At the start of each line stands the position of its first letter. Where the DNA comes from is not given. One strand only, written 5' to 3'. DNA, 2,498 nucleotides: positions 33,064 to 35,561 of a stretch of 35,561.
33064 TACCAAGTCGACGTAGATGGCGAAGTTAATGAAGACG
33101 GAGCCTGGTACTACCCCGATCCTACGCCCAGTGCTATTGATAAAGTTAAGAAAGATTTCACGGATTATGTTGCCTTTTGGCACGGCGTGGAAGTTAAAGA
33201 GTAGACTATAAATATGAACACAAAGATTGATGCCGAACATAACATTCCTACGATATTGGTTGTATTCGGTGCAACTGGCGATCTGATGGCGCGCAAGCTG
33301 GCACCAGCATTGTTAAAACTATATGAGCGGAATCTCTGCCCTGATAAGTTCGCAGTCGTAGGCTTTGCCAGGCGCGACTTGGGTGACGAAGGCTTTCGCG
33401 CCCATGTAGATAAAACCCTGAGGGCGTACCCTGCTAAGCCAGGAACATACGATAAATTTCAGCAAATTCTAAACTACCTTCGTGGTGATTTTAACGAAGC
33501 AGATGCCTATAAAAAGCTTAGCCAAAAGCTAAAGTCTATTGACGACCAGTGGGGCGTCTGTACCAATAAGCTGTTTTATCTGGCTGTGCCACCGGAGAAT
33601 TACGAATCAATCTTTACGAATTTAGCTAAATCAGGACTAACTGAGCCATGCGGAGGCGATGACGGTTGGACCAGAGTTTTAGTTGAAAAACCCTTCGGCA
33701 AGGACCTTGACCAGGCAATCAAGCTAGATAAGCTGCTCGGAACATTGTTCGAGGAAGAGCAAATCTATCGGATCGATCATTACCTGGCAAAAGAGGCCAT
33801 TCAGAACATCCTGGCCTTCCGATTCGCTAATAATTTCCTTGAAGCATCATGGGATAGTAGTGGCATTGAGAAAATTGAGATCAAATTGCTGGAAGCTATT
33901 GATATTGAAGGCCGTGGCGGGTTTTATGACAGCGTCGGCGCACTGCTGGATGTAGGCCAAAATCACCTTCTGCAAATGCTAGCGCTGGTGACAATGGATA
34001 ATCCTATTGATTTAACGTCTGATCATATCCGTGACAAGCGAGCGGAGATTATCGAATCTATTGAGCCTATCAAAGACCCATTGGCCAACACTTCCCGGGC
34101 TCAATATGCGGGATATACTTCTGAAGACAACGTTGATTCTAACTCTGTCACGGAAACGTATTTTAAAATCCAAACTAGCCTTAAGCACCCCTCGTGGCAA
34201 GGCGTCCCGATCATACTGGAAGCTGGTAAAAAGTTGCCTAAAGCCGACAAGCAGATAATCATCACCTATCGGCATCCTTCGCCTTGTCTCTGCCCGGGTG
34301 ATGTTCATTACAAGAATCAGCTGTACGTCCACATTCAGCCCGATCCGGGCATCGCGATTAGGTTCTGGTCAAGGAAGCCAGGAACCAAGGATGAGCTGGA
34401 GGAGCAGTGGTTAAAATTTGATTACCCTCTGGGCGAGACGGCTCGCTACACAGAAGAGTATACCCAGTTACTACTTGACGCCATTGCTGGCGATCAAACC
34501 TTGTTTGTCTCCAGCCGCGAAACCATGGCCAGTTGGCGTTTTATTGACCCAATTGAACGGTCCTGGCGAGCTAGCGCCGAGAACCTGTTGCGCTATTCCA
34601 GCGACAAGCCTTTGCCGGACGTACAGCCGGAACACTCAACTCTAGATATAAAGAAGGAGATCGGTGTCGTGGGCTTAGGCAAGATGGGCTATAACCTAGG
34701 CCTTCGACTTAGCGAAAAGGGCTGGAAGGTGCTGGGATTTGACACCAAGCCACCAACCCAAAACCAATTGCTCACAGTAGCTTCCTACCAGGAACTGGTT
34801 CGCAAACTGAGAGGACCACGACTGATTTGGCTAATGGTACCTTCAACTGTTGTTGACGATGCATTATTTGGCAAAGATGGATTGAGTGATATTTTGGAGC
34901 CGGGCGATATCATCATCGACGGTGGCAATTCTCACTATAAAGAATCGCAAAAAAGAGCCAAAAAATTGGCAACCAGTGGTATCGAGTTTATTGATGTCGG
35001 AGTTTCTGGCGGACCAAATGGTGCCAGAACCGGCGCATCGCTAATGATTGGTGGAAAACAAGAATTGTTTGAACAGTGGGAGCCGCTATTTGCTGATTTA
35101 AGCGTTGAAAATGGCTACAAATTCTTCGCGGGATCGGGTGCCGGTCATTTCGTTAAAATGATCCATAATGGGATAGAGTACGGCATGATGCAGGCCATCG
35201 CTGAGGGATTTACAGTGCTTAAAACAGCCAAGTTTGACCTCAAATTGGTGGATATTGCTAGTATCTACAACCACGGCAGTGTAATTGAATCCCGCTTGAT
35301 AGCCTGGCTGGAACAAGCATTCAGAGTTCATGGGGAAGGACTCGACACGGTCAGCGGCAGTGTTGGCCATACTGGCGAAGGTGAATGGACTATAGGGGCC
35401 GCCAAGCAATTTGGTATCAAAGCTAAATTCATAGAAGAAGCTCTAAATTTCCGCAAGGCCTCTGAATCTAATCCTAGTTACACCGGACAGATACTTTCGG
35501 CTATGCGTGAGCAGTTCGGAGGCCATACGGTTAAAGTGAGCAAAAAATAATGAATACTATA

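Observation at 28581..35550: ArsR-gated thiol/disulfide + NADPH-generating gene island: candidate undescribed envelope redox system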

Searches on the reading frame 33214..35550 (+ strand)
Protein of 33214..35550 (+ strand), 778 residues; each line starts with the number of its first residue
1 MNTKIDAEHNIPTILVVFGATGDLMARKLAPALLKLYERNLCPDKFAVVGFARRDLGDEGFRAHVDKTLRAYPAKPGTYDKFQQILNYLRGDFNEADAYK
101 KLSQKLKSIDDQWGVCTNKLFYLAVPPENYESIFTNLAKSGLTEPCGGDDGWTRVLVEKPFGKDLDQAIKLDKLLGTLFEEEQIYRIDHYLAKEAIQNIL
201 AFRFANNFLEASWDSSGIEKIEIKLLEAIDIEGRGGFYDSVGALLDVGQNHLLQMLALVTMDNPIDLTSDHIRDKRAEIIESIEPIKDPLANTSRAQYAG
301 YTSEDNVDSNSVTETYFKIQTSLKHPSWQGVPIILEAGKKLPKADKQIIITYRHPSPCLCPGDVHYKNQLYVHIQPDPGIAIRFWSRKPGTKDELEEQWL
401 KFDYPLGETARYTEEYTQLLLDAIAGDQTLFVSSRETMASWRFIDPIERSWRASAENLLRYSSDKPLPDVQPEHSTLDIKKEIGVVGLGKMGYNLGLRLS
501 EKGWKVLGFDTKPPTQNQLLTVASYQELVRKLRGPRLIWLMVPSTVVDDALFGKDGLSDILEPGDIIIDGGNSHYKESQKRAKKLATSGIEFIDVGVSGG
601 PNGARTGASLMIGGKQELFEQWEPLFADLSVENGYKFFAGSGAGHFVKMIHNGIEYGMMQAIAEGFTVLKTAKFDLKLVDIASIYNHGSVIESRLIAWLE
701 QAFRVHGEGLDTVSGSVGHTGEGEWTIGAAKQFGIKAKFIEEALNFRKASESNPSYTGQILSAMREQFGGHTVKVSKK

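Call 4: search_protein_families(library=pfam, proteins=[window:33214-35550:+], max_evalue=0.01)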
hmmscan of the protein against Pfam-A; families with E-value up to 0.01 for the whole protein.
window:33214-35550:+ (778 aa): 5 families
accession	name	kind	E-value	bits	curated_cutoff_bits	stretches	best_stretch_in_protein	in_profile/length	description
PF02781.21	G6PD_C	-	6.4e-74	249.1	27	1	200-465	1-278/296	Glucose-6-phosphate dehydrogenase, C-terminal domain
PF00479.28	G6PD_N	-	4.2e-56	190.9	22.1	1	16-198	1-183/183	Glucose-6-phosphate dehydrogenase, NAD binding domain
PF03446.21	NAD_binding_2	-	7.6e-38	130.5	21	1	482-630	1-153/161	NAD binding domain of 6-phosphogluconate dehydrogenase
PF00393.24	6PGD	-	5.4e-20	72.4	27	1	644-752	1-115/290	6-phosphogluconate dehydrogenase, C-terminal domain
PF02826.25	2-Hacid_dh_C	-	0.00013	21.8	25.1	1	480-568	36-124/178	D-isomer specific 2-hydroxyacid dehydrogenase, NAD binding domain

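Call 22: search_protein_families(library=ncbifam, proteins=[window:33214-35550:+], max_evalue=0.01)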
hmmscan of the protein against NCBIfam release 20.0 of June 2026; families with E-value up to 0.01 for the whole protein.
window:33214-35550:+ (778 aa): 16 families
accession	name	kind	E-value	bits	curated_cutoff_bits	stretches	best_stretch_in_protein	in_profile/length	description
TIGR00871.1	zwf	equivalog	6.3e-135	450.6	400.6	1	13-463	3-464/486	glucose-6-phosphate dehydrogenase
NF009492.0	PRK12853.1-3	equivalog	8.9e-99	331.6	428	1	7-464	4-453/472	glucose-6-phosphate dehydrogenase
NF007161.0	PRK09599.1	subfamily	1.1e-97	327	271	1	482-775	2-300/302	NADP-dependent phosphogluconate dehydrogenase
TIGR00872.1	gnd_rel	equivalog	5.6e-96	321.3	297.2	1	483-774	3-296/299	phosphogluconate dehydrogenase (NAD(+)-dependent, decarboxylating)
NF006765.0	PRK09287.1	equivalog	5.9e-61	206.8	413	1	480-753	3-294/476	NADP-dependent phosphogluconate dehydrogenase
NF004331.0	PRK05722.2-1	equivalog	7.8e-61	206.6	622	1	15-351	6-323/425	glucose-6-phosphate dehydrogenase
TIGR00873.1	gnd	equivalog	3.7e-56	190.9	426.7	1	482-751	1-287/467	decarboxylating NADP(+)-dependent phosphogluconate dehydrogenase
TIGR01505.1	tartro_sem_red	equivalog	2.2e-21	76.3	340.75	1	483-680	2-201/291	2-hydroxy-3-oxopropionate reductase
NF043037.1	ThreonDh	equivalog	7.5e-19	68.2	350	1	480-676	2-201/297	L-threonate dehydrogenase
NF008592.0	PRK11559.1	equivalog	8.9e-19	67.9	397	1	480-678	2-202/296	2-hydroxy-3-oxopropionate reductase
NF011633.0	PRK15059.1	equivalog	1.6e-17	63.6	451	1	483-670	3-191/292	2-hydroxy-3-oxopropionate reductase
TIGR01692.1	HIBADH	equivalog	1.2e-14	54.3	291.6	1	486-676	2-194/288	3-hydroxyisobutyrate dehydrogenase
NF012005.0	PRK15461.1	equivalog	2.4e-12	46.7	348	1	482-666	3-189/298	sulfolactaldehyde 3-reductase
NF005650.0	PRK07417.1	equivalog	0.0003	20.2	290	1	481-521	2-42/281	prephenate/arogenate dehydrogenase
TIGR03026.1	NDP-sugDHase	subfamily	0.0081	15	189.8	0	482-513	2-33/413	nucleotide sugar dehydrogenase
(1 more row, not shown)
